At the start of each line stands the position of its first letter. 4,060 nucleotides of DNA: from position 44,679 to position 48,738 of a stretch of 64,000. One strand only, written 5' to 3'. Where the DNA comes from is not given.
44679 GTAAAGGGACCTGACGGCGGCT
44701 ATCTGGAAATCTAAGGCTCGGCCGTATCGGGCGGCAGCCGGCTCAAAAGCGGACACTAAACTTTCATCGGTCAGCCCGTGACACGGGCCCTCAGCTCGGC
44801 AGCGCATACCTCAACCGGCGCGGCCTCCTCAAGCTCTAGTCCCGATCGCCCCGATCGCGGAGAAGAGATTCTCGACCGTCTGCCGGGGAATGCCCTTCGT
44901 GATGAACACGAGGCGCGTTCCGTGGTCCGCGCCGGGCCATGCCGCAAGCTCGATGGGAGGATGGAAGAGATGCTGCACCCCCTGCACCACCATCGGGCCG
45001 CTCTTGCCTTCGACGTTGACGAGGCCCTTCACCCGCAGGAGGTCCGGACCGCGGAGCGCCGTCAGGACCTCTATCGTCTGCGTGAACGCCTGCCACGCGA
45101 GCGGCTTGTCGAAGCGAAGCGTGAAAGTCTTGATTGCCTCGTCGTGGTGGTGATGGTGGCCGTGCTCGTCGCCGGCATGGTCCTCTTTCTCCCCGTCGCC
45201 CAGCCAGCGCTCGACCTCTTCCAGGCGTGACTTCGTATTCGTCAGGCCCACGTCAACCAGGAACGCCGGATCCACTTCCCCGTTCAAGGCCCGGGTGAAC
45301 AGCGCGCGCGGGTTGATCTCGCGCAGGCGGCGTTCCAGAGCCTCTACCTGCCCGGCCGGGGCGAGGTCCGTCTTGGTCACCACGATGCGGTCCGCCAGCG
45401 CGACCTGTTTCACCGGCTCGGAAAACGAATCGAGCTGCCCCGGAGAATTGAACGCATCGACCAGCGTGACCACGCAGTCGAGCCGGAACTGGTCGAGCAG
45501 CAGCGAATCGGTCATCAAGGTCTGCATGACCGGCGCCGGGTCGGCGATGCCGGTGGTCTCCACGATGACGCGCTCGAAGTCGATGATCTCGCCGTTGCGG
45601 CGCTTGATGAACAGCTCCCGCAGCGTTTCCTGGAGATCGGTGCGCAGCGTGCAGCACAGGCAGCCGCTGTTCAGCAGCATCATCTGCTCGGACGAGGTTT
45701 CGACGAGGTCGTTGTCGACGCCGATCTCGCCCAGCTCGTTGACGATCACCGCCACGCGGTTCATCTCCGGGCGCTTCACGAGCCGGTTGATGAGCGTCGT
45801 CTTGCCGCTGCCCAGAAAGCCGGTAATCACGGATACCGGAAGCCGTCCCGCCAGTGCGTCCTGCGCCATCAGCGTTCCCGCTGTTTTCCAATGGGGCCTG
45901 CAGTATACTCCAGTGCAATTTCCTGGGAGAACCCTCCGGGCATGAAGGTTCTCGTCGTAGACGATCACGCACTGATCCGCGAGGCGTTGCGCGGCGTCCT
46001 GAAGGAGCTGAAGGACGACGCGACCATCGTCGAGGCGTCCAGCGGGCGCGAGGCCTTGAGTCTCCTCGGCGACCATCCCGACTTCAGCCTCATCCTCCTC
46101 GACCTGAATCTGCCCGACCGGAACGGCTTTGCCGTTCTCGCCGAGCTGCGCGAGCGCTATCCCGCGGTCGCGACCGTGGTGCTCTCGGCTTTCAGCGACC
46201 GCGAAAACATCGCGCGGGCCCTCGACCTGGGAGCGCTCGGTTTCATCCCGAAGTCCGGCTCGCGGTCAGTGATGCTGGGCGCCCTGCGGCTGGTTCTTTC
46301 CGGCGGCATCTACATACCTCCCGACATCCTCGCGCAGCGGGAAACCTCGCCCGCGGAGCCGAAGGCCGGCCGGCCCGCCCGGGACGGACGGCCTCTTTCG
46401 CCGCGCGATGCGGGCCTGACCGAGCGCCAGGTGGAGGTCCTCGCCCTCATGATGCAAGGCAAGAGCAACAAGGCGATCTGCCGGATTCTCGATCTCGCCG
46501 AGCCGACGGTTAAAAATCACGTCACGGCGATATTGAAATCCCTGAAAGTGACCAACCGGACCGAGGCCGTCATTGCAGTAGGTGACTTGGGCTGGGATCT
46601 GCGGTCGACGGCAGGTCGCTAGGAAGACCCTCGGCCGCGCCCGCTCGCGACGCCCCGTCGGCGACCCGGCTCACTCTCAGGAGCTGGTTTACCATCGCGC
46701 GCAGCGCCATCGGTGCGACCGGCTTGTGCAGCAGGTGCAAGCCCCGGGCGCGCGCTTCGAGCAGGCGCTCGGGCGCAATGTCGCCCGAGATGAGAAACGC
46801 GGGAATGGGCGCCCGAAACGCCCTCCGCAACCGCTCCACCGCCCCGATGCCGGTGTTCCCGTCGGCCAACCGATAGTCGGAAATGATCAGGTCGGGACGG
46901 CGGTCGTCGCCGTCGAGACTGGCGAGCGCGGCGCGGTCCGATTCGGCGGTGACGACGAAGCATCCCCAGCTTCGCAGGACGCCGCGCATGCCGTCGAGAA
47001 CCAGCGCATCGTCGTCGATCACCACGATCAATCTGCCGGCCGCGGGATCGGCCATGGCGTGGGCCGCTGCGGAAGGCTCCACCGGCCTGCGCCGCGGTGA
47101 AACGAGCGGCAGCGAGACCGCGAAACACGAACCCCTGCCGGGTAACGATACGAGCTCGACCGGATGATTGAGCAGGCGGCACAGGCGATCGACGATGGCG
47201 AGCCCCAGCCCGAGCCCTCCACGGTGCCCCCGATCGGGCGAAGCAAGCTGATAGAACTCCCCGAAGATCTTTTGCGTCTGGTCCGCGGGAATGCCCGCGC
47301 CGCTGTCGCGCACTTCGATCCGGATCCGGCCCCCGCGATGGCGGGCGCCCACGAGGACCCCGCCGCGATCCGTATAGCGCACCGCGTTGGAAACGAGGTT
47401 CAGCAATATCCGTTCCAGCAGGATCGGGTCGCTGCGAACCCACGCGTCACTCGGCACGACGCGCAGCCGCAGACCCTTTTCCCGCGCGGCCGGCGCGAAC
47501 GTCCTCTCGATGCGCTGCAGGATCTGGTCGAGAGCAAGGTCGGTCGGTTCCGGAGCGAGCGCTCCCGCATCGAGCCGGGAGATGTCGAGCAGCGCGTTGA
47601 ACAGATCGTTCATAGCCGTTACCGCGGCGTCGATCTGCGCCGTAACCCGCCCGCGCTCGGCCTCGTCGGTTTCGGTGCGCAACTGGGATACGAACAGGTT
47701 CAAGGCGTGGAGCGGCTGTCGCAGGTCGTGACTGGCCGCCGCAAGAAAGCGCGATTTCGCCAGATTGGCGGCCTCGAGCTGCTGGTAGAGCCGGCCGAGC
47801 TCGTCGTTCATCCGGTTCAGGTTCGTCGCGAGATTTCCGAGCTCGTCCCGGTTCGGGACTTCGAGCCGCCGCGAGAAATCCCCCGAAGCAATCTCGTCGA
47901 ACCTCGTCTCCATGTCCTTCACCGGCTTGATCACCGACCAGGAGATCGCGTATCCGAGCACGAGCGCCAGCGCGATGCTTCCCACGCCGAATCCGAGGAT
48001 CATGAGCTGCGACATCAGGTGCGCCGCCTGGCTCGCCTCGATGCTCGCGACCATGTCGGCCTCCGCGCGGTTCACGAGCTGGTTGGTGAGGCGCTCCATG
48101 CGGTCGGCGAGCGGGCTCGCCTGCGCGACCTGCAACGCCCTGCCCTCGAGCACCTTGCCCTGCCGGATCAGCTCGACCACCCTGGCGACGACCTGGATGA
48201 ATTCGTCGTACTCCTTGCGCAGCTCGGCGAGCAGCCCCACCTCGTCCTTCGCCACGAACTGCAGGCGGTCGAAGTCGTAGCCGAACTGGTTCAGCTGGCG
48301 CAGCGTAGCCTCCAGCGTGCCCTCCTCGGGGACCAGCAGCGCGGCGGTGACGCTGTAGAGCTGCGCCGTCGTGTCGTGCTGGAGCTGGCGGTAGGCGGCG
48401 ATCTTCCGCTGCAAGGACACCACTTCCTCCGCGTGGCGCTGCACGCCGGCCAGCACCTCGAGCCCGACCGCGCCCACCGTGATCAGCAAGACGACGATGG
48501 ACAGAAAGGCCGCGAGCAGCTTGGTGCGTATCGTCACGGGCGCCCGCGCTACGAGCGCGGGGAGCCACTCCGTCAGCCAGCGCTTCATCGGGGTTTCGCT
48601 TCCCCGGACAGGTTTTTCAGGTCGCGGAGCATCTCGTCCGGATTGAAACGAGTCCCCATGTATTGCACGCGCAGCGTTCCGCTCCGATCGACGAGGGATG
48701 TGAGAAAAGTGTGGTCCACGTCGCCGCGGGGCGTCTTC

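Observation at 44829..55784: Candidate periplasmic metal/redox sensing operon: haloperoxidase-like protein, CxxCH protein, 4x Tat-SBP, SCO1, hybrid kinase, with LuxR regulator and CobW GTPase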

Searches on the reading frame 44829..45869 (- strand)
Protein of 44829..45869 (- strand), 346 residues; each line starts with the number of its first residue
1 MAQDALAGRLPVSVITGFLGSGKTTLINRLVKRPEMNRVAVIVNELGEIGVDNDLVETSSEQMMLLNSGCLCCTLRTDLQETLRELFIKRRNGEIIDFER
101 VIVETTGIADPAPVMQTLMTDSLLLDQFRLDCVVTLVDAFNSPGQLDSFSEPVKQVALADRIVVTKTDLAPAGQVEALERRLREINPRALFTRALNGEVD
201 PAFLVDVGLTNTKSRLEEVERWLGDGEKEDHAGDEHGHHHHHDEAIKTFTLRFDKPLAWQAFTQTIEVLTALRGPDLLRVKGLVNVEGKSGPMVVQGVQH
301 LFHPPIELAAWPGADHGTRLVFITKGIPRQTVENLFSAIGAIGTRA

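Call 4: search_protein_families(library=pfam, proteins=[window:44829-45869:-], max_evalue=0.01)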
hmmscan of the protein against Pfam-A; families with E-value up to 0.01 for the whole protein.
window:44829-45869:- (346 aa): 6 families
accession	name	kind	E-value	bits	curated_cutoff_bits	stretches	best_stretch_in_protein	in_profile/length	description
PF02492.25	cobW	-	8.2e-51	172.6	20.7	1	11-191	1-178/180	CobW/HypB/UreG, nucleotide-binding domain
PF07683.19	CobW_C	-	6.3e-22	77.7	22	1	246-338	1-92/94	Cobalamin synthesis protein cobW C-terminal domain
PF25204.1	DAAF9_2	-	5.2e-05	23.4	27.5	1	12-202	1-182/210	DAAF9 domain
PF03193.22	RsgA_GTPase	-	0.00023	21.5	30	0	12-37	108-133/174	RsgA GTPase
PF13401.12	AAA_22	-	0.0053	17.5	27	0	13-42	8-40/130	AAA domain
PF13238.12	AAA_18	-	0.0057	17.5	29.4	1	14-62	2-44/128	AAA domain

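Call 5: search_protein_families(library=ncbifam, proteins=[window:44829-45869:-], max_evalue=0.01)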
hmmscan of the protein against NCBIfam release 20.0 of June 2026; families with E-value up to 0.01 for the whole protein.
window:44829-45869:- (346 aa): 10 families
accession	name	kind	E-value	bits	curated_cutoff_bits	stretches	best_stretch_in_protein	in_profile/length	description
NF008578.0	PRK11537.1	equivalog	1.9e-62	211.3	361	1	10-339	4-316/318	GTPase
TIGR02475.1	CobW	equivalog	5.1e-45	153.8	332.1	2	9-139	3-133/342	cobalamin biosynthesis protein CobW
NF038288.1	chaper_GTP_ZigA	equivalog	1.1e-39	136.5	600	2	10-142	1-138/390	zinc metallochaperone GTPase ZigA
NF041053.1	CobW_rel_Se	equivalog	3.4e-15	56.2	180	1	14-186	5-173/195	CobW-related selenoprotein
NF047431.1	hiber_recruit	equivalog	1.3e-06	27.6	375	1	9-117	1-109/402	ribosome hibernation factor-recruiting GTPase MRF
TIGR00073.1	hypB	equivalog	2.8e-06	27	121.2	1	17-72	37-92/217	hydrogenase nickel incorporation protein HypB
NF000908.1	PRK00089.1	equivalog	0.00039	19.8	237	0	100-184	53-138/291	GTPase Era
TIGR03015.1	pepcterm_ATPase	hypoth_equivalog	0.0007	19.1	324.5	1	14-92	47-124/269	XrtA/PEP-CTERM system-associated ATPase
TIGR00176.1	mobB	equivalog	0.0039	17.2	76.2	1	13-52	2-43/155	molybdopterin-guanine dinucleotide biosynthesis protein B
TIGR02528.1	EutP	subfamily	0.0098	16.1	138.35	0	76-194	13-126/142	EutP/PduV family microcompartment system protein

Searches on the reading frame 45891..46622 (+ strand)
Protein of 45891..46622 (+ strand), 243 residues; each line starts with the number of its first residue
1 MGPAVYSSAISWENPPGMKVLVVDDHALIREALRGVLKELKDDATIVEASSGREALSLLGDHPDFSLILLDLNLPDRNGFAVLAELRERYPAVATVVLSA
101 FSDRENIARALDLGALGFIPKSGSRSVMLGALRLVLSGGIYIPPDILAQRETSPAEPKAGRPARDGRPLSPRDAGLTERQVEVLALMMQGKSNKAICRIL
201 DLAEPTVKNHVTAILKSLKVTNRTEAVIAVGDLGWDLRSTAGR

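Call 4: search_protein_families(library=pfam, proteins=[window:45891-46622:+], max_evalue=0.01)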
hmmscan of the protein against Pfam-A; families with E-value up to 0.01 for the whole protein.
window:45891-46622:+ (243 aa): 4 families
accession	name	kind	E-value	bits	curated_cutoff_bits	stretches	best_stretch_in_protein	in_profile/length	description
PF00072.30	Response_reg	-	1.2e-23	83.8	30.2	1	20-131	1-109/111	Response regulator receiver domain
PF00196.25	GerE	-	6.6e-18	64.5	23.5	1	176-228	3-55/57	Bacterial regulatory proteins, luxR family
PF08281.18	Sigma70_r4_2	-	1.5e-05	25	25.7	1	175-218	10-54/54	Sigma-70, region 4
PF21476.4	PF0610-like_N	-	0.0098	16.6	33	0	192-222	16-46/50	PF0610-like, N-terminal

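Call 5: search_protein_families(library=ncbifam, proteins=[window:45891-46622:+], max_evalue=0.01)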
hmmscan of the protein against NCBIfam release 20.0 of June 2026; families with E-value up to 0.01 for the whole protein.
window:45891-46622:+ (243 aa): 106 families (the best 25 are shown)
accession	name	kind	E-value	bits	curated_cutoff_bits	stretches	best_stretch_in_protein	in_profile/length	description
NF041830.1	RR_TF_ErdR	exception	1.7e-38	132.5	390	1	19-230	3-205/213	response regulator transcription factor ErdR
NF007935.0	PRK10651.1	equivalog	4.9e-33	114.1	250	1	18-230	7-210/216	two-component system response regulator NarL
NF047785.1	respo_reg_MadR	equivalog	3.1e-31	108.4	300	1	18-232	1-205/209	MadR family response regulator transcription factor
NF011896.0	PRK15369.1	equivalog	1.6e-28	99.8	242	1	18-227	4-201/211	two component system response regulator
NF052445.1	RespRegMctR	equivalog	1.8e-27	96.1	300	2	18-142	2-125/205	two-component system response regulator MctR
NF007708.0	PRK10403.1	equivalog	7.5e-24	84.4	343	1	18-228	7-206/215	nitrate/nitrite response regulator protein NarP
NF007685.0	PRK10360.1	equivalog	5.8e-20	71.9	258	1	19-226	3-188/196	response regulator transcription factor UhpA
NF007018.1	PRK09483.1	equivalog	1.1e-19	71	280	1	19-224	3-197/217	UvrY/SirA/GacA family response regulator transcription factor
NF007403.0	PRK09935.1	equivalog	5.2e-18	65.4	271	1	19-223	5-197/210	fimbria biosynthesis transcriptional regulator FimZ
TIGR03020.2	EpsA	equivalog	1.8e-14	54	170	1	172-227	185-242/247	XrtB/PEP-CTERM-associated transcriptional regulator EpsA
NF007419.0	PRK09958.1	equivalog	2.2e-14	53.5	251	1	18-219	1-187/204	acid-sensing system DNA-binding response regulator EvgA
NF053512.1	nitric_RR_NosR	exception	3.9e-14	52.5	400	1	20-114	1-92/422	response regulator c-di-GMP phosphodiesterase, NosR family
NF001965.0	PRK00742.1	subfamily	5.8e-14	52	293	1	18-123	4-109/357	chemotaxis-specific protein-glutamate methyltransferase CheB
NF006900.1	PRK09390.1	equivalog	1.1e-13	51.2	255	1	19-226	6-193/203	response regulator FixJ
NF007969.0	PRK10693.1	equivalog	3e-13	49.5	329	1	17-115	7-102/337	two-component system response regulator RssB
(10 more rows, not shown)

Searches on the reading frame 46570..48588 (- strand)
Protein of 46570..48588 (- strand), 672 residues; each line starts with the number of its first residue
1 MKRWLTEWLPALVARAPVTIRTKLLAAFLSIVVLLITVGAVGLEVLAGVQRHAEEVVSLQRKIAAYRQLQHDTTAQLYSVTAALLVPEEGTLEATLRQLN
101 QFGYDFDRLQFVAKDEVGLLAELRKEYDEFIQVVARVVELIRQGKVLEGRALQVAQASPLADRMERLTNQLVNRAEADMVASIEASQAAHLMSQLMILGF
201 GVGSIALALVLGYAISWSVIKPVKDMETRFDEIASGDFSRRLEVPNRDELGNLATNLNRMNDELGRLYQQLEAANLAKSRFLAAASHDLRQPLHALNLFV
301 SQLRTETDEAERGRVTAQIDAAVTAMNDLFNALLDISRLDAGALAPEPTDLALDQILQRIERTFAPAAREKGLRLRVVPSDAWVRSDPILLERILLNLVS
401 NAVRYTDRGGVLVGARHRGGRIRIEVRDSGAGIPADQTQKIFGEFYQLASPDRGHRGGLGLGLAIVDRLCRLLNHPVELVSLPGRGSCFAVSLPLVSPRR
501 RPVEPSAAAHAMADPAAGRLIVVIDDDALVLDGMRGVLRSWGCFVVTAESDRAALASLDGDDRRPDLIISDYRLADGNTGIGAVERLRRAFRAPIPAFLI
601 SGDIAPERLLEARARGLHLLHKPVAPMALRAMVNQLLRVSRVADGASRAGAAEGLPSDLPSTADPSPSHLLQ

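Call 4: search_protein_families(library=pfam, proteins=[window:46570-48588:-], max_evalue=0.01)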
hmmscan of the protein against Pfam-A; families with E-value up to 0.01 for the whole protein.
window:46570-48588:- (672 aa): 7 families
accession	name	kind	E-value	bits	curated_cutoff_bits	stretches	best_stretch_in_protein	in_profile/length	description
PF02518.31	HATPase_c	-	2.5e-24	86.3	26.4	1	387-495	2-109/111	Histidine kinase-, DNA gyrase B-, and HSP90-like ATPase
PF00672.30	HAMP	-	6.9e-14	52.3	25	1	215-260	2-47/53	HAMP domain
PF00512.31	HisKA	-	2.7e-13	50.2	26.9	1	277-342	1-66/66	His Kinase A (phospho-acceptor) domain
PF00072.30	Response_reg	-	3.3e-11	43.8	30.2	1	521-633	1-110/111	Response regulator receiver domain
PF12729.13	4HB_MCP_1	-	3.8e-06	27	27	1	19-173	3-164/181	Four helix bundle sensory module for signal transduction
PF13581.12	HATPase_c_2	-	0.00094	19.6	27.4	1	399-469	40-108/127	Histidine kinase-like ATPase domain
PF02203.21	TarH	-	0.0027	18.1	25.2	1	19-172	6-170/177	Tar ligand binding domain homologue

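Call 5: search_protein_families(library=ncbifam, proteins=[window:46570-48588:-], max_evalue=0.01)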
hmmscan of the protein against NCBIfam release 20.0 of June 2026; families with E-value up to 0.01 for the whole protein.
window:46570-48588:- (672 aa): 104 families (the best 25 are shown)
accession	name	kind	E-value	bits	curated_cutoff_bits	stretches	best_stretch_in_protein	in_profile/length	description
NF041832.1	near_NosP_CTERM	subfamily_domain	4.7e-115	384.6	400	1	272-637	1-370/370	NahK/ErcS family hybrid sensor histidine kinase/response regulator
NF041831.1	NO_HK_NahK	exception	1.2e-89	301.4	1500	1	259-637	475-854/854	hybrid sensor histidine kinase/response regulator NahK/ErcS'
TIGR02956.1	TMAO_torS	equivalog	4.2e-61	207.2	676.5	2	269-641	455-824/967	TMAO reductase system sensor histidine kinase/response regulator TorS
NF040691.1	MtrAB_MtrB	equivalog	9e-47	160.2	450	1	16-497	3-494/507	MtrAB system histidine kinase MtrB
NF011874.0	PRK15347.1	equivalog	9.5e-43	146.3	852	1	205-497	307-616/921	two component system sensor kinase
NF046044.1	PnpS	equivalog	1.9e-41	142.4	400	1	277-494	169-390/390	two-component system histidine kinase PnpS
NF008302.0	PRK11091.1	equivalog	3.9e-41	141.1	838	1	267-640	272-646/779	aerobic respiration two-component sensor histidine kinase ArcB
NF033092.0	HK_WalK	equivalog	1.3e-40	139.6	725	2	277-495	371-594/594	cell wall metabolism sensor histidine kinase WalK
NF041947.1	LuxQ_Vibrio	equivalog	7.5e-40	136.6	1200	1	272-604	466-805/843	quorum-sensing autoinducer 2 sensor kinase/phosphatase LuxQ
NF008318.0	PRK11107.1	equivalog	7.2e-39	133.5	890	1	273-504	288-527/920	two-component sensor histidine kinase BarA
TIGR02966.1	phoR_proteo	equivalog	3.9e-38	131.3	334.2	1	272-492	108-332/333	phosphate regulon sensor histidine kinase PhoR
NF008543.0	PRK11466.1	equivalog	4.3e-38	130.8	982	1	271-641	437-802/914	TMAO reductase system sensor histidine kinase/response regulator TorS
NF008312.0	PRK11100.1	equivalog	3.2e-37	128.5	356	1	194-494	181-473/477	two-component system sensor histidine kinase CreC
NF008099.0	PRK10841.1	equivalog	4.6e-37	127.3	920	1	259-500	451-695/949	two-component system sensor histidine kinase RcsC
NF012163.2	BaeS_SmeS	equivalog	2e-36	125.9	500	1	204-473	173-436/457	sensor histidine kinase efflux regulator BaeS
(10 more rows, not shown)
